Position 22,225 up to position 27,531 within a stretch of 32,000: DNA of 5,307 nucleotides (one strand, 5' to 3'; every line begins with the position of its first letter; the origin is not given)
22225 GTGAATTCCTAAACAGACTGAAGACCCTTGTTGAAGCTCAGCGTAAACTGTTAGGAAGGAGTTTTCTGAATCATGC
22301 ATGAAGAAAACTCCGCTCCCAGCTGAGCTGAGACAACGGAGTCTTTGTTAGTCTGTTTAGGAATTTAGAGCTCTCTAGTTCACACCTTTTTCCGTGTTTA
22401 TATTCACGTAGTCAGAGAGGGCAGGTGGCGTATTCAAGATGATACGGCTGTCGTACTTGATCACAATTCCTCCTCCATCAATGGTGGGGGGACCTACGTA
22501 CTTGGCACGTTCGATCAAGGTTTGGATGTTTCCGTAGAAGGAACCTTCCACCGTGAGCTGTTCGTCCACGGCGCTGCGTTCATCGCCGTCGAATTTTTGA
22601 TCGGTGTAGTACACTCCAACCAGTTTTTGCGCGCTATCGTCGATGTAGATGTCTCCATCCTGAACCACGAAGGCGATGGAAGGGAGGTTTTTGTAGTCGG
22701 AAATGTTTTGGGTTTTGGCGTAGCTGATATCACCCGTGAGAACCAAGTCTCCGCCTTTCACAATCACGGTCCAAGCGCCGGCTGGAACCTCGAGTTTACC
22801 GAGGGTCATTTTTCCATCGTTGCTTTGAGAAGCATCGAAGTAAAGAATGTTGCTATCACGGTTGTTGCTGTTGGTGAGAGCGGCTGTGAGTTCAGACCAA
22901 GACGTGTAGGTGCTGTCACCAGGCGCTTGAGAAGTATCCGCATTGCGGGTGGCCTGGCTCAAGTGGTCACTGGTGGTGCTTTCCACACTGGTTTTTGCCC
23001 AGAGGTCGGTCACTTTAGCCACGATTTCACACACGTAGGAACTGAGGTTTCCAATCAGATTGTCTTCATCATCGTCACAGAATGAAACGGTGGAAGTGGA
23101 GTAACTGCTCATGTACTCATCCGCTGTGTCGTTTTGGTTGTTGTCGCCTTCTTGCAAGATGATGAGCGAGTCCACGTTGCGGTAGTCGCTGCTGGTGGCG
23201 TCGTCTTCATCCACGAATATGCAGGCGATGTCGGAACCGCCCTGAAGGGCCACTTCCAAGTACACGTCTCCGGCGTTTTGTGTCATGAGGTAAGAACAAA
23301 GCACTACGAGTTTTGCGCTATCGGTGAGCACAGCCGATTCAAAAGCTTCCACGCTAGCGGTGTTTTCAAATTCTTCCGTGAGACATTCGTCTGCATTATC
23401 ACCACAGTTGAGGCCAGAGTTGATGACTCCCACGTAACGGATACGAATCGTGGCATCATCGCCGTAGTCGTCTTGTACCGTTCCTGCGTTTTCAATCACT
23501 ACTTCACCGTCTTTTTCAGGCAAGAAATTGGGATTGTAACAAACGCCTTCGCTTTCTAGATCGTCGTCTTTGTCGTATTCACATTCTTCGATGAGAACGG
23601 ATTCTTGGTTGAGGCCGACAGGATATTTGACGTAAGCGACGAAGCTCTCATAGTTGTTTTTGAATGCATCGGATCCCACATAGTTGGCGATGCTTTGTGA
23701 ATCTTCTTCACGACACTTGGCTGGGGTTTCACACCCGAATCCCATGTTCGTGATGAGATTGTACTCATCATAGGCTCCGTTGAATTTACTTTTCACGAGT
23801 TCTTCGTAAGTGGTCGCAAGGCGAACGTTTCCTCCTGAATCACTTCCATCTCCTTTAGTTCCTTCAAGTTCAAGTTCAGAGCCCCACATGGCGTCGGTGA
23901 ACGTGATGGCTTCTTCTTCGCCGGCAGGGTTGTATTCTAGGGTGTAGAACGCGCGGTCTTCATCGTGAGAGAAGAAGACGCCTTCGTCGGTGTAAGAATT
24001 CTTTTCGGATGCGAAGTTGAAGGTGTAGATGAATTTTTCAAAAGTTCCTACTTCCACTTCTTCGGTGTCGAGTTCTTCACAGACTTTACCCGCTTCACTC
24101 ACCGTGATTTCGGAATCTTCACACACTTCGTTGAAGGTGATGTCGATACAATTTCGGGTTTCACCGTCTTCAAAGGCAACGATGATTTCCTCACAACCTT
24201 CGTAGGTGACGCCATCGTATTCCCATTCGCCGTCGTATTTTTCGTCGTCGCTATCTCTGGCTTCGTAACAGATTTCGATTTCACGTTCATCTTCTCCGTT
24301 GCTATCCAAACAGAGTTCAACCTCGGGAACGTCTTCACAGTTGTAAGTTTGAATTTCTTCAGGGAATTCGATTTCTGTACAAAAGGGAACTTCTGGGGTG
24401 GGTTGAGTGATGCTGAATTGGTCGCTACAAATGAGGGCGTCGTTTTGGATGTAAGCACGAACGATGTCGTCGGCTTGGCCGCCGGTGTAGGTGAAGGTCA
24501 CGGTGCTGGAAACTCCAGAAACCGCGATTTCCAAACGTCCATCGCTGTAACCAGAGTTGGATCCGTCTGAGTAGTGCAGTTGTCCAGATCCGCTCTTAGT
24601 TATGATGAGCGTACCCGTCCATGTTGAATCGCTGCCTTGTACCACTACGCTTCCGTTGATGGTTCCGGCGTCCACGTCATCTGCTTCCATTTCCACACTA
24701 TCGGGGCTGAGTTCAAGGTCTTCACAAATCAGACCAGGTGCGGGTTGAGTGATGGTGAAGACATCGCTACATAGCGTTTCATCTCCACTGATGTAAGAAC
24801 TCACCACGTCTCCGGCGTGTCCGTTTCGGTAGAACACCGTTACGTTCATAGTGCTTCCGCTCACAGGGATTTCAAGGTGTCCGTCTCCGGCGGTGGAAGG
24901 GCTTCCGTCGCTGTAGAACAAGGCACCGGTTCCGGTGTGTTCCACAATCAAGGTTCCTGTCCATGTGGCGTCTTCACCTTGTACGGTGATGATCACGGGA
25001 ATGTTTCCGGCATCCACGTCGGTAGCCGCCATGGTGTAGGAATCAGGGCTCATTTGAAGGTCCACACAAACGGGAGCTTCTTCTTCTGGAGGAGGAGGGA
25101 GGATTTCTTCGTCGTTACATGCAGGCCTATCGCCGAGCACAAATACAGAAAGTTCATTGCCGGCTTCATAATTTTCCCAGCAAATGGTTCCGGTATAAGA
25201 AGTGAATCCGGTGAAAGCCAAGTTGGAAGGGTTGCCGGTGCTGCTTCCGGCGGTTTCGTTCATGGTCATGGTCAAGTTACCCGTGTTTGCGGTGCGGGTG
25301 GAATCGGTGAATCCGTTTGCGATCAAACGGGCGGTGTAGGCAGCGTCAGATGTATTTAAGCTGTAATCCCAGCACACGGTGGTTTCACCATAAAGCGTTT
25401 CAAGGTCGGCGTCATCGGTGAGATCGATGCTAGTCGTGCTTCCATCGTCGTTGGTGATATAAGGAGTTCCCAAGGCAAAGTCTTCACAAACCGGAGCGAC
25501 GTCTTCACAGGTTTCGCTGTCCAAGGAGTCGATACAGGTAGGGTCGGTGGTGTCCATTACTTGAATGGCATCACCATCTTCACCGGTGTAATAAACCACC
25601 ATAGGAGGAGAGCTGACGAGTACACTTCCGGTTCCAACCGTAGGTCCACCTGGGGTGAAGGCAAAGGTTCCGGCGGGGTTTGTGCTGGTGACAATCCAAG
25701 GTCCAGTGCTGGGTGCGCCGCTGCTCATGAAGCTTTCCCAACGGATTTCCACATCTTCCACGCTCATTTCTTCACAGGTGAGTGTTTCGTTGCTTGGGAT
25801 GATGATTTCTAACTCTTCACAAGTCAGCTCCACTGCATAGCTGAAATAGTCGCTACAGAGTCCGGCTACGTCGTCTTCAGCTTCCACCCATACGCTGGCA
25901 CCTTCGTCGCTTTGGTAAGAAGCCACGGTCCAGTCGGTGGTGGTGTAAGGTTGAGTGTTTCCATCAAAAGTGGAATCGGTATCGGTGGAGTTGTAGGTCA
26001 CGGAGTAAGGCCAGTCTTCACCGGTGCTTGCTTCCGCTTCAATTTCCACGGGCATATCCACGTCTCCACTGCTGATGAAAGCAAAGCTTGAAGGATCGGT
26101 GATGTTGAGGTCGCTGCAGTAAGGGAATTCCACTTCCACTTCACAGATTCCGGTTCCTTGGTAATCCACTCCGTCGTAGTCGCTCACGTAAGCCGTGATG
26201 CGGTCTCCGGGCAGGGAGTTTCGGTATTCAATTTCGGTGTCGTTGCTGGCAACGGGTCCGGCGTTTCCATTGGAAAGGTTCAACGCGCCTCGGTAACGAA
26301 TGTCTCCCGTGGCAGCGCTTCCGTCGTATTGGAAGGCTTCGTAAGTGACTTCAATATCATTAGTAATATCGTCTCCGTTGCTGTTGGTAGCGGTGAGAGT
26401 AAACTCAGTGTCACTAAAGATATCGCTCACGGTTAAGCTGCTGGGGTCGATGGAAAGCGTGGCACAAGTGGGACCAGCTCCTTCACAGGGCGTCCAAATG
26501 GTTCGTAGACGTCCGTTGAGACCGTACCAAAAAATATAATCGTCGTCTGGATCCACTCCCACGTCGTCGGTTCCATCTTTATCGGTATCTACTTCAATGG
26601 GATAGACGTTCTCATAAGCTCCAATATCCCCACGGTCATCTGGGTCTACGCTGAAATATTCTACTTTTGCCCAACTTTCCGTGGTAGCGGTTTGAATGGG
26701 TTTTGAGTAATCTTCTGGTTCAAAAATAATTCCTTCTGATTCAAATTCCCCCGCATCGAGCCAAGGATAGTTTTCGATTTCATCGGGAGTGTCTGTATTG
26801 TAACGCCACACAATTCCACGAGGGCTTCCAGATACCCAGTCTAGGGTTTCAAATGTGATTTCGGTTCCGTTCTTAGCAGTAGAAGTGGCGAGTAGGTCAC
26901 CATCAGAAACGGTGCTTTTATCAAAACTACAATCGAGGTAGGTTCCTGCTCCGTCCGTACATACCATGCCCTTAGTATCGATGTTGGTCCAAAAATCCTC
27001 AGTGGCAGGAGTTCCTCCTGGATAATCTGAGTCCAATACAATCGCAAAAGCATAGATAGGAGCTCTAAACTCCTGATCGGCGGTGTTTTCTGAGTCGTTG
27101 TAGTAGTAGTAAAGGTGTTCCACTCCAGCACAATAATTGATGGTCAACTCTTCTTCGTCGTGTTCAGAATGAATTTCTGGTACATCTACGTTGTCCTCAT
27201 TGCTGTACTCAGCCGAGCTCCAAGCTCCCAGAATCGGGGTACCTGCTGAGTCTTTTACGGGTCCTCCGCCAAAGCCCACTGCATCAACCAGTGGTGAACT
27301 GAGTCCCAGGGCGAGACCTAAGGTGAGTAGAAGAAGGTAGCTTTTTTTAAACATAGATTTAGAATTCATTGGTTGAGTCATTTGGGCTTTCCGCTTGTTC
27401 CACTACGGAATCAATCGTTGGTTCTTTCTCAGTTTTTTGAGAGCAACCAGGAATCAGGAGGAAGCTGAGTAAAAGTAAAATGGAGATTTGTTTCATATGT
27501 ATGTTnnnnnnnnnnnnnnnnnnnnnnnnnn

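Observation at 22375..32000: Two giant ORFs bridged by a lipoprotein-like mini-ORF: candidate uncharacterised envelope or host-contact system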

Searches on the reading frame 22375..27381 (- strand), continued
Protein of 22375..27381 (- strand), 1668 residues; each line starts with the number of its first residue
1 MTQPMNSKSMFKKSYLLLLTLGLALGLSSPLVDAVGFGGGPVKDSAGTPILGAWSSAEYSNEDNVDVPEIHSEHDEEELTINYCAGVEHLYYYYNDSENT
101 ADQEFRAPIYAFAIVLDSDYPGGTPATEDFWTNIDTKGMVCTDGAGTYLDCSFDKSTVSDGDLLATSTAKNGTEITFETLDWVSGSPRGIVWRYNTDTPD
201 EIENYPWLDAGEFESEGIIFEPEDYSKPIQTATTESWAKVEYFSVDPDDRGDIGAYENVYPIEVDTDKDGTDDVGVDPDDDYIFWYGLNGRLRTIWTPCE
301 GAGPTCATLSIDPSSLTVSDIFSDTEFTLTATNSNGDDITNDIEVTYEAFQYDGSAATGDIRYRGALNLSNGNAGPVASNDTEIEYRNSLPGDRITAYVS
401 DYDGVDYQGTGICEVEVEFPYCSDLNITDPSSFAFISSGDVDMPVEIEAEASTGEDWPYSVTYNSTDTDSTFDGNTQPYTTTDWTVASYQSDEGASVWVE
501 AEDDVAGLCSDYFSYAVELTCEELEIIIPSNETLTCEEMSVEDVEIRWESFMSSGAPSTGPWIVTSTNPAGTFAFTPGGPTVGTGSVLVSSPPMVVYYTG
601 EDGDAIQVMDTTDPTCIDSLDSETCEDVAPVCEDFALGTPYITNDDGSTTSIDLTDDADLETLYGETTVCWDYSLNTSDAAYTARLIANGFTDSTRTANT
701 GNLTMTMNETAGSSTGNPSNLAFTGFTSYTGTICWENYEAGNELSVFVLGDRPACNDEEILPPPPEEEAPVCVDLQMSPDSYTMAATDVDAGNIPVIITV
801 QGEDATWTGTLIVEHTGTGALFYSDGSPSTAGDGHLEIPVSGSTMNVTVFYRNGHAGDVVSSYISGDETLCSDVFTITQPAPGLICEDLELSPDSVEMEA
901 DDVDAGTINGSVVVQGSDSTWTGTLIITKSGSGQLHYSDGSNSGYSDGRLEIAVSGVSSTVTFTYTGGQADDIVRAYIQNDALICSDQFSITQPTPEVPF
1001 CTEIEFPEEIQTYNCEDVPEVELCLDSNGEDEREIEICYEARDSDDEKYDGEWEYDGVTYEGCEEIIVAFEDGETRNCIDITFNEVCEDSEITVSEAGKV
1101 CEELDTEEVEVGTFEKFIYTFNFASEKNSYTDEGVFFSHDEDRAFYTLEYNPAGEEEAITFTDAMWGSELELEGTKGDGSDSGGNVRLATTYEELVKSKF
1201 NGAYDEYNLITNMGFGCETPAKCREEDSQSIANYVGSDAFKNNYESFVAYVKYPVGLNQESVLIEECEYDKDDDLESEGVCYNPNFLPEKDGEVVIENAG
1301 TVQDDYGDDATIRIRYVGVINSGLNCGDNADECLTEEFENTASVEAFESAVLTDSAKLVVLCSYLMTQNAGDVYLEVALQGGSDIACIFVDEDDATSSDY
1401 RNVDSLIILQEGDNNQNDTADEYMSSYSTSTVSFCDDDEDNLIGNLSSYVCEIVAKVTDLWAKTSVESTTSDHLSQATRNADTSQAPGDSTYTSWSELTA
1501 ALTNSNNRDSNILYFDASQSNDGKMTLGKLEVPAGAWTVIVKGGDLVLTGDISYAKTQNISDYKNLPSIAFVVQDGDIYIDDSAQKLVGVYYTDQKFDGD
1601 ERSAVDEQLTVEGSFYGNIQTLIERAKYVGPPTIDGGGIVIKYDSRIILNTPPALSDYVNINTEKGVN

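Call 25: find_encoding_contigs(protein=P0017, flank=10000, max_places=1)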
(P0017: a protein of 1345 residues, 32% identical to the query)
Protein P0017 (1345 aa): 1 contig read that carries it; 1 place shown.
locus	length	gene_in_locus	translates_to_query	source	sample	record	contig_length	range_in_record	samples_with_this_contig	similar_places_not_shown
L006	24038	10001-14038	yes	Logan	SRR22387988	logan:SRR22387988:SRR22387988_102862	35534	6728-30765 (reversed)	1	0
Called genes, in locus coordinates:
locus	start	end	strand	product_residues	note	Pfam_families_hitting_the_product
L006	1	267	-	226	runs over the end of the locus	PF01509:TruB_N, PF16198:TruB_C_2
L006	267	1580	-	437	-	PF08245:Mur_ligase_M, PF02875:Mur_ligase_C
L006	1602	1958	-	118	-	PF01687:Flavokinase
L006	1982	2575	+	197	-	-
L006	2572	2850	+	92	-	-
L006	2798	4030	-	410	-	PF04932:Wzy_C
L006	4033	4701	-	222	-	PF00121:TIM, PF05690:ThiG (weak)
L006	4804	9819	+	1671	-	-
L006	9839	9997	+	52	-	-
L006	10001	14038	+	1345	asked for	-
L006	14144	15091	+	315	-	PF06144:DNA_pol3_delta, PF21694:DNA_pol3_delta_C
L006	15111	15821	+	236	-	PF01411:tRNA-synt_2c, PF07973:tRNA_SAD (weak)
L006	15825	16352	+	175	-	-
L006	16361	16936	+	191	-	-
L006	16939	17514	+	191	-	PF00117:GATase, PF07722:Peptidase_C26 (weak)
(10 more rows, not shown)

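Call 26: find_related_loci(query=A1, collection=genome_contigs, flank=7000)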
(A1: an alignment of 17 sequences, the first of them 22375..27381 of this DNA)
Query A1 (1668 aa) in genome_contigs; peptide patterns used: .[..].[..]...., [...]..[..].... (x = any residue, [..] = any of these).
439 stretches matched a pattern; 21 encode a relative of the query (tblastn E <= 1e-3); 21 distinct loci.
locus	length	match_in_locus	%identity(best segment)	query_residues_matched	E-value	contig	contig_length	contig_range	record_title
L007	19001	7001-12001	58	1-1668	0e+0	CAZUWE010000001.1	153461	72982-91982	MAG TPA_asm: uncultured Candidatus Peribacteria bacterium isolate SRP342105_co1_252 genome assembly, contig: NODE_107_le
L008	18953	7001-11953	60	8-1668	0e+0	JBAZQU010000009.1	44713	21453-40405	MAG: Candidatus Gracilibacteria bacterium isolate SO_2017_SWC_60 scaffold_756_c1_LP-4_2017, whole genome shotgun sequenc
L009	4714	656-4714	53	1-1362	0e+0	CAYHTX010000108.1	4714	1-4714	MAG TPA_asm: uncultured Gammaproteobacteria bacterium isolate ERP119705_co15_524 genome assembly, contig: NODE_24862_len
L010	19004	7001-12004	45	19-1668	0e+0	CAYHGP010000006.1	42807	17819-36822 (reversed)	MAG TPA_asm: uncultured Candidatus Peribacteria bacterium isolate ERP119702_co2_217 genome assembly, contig: NODE_340_le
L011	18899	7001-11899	38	10-1668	0e+0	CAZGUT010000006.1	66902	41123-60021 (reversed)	MAG TPA_asm: uncultured Candidatus Peribacteria bacterium isolate SRP077602_co2_44 genome assembly, contig: NODE_613_len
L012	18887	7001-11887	40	9-1668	0e+0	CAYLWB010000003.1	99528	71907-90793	MAG TPA_asm: uncultured Candidatus Peribacteria bacterium isolate SRP300315_co1_78 genome assembly, contig: NODE_103_len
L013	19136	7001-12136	46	84-1668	0e+0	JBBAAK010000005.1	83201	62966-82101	MAG: Candidatus Gracilibacteria bacterium isolate SO_2017_GW3_40 scaffold_284_c1_OW296A_2017, whole genome shotgun seque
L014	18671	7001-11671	44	11-1668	0e+0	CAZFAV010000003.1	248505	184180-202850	MAG TPA_asm: uncultured Candidatus Peribacteria bacterium isolate SRP342105_co1_342 genome assembly, contig: NODE_37_len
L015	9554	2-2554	44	681-1668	4e-179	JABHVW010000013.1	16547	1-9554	MAG: Candidatus Peregrinibacteria bacterium isolate SI047_bin117 k141_1504658, whole genome shotgun sequence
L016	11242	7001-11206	44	4-1485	3e-174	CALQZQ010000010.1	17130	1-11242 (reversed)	MAG: Candidatus Peribacteria bacterium isolate MaH-04nov19-42 genome assembly, contig: MaH-04nov19-C8542, whole genome s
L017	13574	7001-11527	41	304-1668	2e-172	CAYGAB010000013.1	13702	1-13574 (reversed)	MAG TPA_asm: uncultured Candidatus Peribacteria bacterium isolate ERP113451_co1_153 genome assembly, contig: NODE_5309_l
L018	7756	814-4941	42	85-1668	1e-162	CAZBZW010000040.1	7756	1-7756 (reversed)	MAG TPA_asm: uncultured Candidatus Peribacteria bacterium isolate SRP278252_co2_80 genome assembly, contig: NODE_20053_l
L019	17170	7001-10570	38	306-1668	3e-151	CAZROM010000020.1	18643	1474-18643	MAG TPA_asm: uncultured Candidatus Peribacteria bacterium isolate SRP278252_co1_824 genome assembly, contig: NODE_5018_l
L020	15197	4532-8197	38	41-1668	1e-141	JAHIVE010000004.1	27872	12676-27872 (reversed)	MAG: Patescibacteria group bacterium isolate MM_PC_MetaG.mb.59 MM_PC_MetaG.mb.59_k141_115515, whole genome shotgun seque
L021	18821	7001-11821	42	84-1668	0e+0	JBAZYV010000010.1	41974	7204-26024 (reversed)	MAG: Candidatus Gracilibacteria bacterium isolate SO_2017_GW1_90 NODE_4379_length_41974_cov_3.109876_OW334_2017, whole g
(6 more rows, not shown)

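Call 46: search_protein_families(library=pfam, proteins=[L001:4840-5700:+], max_evalue=5)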
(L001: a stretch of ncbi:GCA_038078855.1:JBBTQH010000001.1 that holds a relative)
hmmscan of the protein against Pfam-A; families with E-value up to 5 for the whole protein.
L001:4840-5700:+ (287 aa): 0 families

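Call 59: search_protein_families(library=phrogs, proteins=[L001:4840-9846:+, window:22378-27381:-], max_evalue=0.1)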
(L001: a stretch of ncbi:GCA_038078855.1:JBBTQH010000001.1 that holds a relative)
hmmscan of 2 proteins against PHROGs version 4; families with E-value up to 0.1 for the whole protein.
L001:4840-9846:+ (1669 aa): 0 families

window:22378-27381:- (1668 aa): 1 family
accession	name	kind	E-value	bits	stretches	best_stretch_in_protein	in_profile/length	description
phrog_7734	-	unknown function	0.097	13.9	0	805-838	39-72/111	-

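Call 60: search_protein_families(library=padloc, proteins=[L001:4840-9846:+, window:22378-27381:-], max_evalue=0.1)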
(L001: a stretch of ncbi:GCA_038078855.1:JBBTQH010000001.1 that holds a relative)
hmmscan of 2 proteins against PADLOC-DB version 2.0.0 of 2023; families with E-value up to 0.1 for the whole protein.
L001:4840-9846:+ (1669 aa): 0 families

window:22378-27381:- (1668 aa): 0 families

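Call 87: find_related_loci(query=A1, collection=viral_contigs, flank=3000)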
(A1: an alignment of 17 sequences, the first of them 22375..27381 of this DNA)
Query A1 (1668 aa) in viral_contigs; peptide patterns used: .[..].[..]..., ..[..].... (x = any residue, [..] = any of these).
600 stretches matched a pattern, but none encodes a relative of the query by tblastn (E <= 1e-3).

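Call 93: find_encoding_contigs(protein=P0002, flank=1500, max_places=1)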
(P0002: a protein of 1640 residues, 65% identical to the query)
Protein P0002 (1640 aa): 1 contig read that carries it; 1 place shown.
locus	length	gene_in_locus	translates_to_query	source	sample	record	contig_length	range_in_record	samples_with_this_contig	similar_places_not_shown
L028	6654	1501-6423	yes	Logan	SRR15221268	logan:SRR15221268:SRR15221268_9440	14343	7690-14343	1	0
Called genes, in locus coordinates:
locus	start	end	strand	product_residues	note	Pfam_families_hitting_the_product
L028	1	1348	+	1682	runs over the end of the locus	-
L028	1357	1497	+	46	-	-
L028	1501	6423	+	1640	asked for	-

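Call 94: find_encoding_contigs(protein=P0006, flank=1500, max_places=1)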
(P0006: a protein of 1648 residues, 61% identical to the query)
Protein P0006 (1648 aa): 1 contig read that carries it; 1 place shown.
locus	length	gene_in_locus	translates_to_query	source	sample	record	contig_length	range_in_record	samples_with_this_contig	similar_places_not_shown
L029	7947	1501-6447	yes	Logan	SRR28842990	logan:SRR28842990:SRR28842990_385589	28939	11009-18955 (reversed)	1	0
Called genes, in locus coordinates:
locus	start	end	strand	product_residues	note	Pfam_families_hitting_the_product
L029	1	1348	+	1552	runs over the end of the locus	-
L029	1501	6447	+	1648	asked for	-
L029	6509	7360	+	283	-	-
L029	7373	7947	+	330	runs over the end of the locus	PF06144:DNA_pol3_delta, PF21694:DNA_pol3_delta_C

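Call 95: find_encoding_contigs(protein=P0009, flank=1500, max_places=1)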
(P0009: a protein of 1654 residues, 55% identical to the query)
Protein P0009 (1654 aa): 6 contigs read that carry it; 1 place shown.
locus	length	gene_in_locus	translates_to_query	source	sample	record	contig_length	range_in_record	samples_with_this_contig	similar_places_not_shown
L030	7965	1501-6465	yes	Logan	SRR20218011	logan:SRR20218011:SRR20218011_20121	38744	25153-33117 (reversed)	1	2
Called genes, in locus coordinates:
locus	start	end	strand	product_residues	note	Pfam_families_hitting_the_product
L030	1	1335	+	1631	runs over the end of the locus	-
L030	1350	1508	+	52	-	-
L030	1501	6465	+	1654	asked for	-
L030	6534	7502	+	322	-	PF06144:DNA_pol3_delta, PF21694:DNA_pol3_delta_C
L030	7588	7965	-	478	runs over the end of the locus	PF03951:Gln-synt_N, PF00120:Gln-synt_C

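Call 96: find_encoding_contigs(protein=P0012, flank=1500, max_places=1)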
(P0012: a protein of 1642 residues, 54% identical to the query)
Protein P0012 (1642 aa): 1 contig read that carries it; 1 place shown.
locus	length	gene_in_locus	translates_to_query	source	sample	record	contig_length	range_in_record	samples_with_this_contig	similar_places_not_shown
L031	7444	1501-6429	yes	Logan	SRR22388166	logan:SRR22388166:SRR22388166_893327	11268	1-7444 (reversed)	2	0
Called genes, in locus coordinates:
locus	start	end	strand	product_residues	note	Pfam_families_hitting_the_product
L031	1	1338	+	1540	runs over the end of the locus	-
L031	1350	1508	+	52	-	-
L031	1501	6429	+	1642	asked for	-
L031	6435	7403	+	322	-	PF06144:DNA_pol3_delta, PF21694:DNA_pol3_delta_C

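Call 101: find_related_loci(query=A1, collection=metagenome_contigs, flank=2500)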
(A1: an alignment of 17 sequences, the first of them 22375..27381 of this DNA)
Query A1 (1668 aa) in metagenome_contigs; peptide patterns used: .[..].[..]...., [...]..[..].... (x = any residue, [..] = any of these).
600 stretches matched a pattern (row limit reached: there are more); 3 encode a relative of the query (tblastn E <= 1e-3); 3 distinct loci.
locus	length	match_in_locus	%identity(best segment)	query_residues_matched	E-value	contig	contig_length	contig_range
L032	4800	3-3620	53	428-1668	0e+0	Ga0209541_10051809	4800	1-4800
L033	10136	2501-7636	46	84-1668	0e+0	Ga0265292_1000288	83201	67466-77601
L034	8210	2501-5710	34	305-1668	3e-123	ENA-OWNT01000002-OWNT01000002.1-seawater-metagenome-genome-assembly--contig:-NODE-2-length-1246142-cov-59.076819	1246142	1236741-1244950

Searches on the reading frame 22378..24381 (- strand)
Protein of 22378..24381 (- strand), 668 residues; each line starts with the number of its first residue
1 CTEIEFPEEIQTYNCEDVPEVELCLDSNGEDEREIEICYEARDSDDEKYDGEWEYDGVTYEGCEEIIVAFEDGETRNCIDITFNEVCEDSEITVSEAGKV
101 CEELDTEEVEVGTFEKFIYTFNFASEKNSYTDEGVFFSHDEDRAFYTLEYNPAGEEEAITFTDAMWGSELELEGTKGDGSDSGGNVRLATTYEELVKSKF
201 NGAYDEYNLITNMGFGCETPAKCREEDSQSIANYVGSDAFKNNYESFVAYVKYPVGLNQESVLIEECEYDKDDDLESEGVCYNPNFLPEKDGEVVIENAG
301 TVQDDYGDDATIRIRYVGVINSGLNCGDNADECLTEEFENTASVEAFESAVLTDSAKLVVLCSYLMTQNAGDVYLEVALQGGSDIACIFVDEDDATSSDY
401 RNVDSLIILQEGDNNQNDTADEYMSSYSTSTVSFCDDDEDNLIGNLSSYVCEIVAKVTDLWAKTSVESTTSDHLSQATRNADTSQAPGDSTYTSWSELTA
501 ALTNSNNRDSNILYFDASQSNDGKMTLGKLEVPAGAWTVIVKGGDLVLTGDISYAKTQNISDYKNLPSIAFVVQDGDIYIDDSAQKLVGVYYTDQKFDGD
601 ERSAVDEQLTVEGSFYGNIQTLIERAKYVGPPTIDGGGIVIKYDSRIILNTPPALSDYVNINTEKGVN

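Call 46: search_protein_families(library=pfam, proteins=[window:22378-24381:-], max_evalue=5)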
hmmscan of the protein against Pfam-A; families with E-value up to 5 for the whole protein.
window:22378-24381:- (668 aa): 1 family
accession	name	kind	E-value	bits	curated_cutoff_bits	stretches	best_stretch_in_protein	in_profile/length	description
PF18161.7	ISP1_C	-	0.17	12.2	25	1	60-100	6-43/107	ISP1 C-terminal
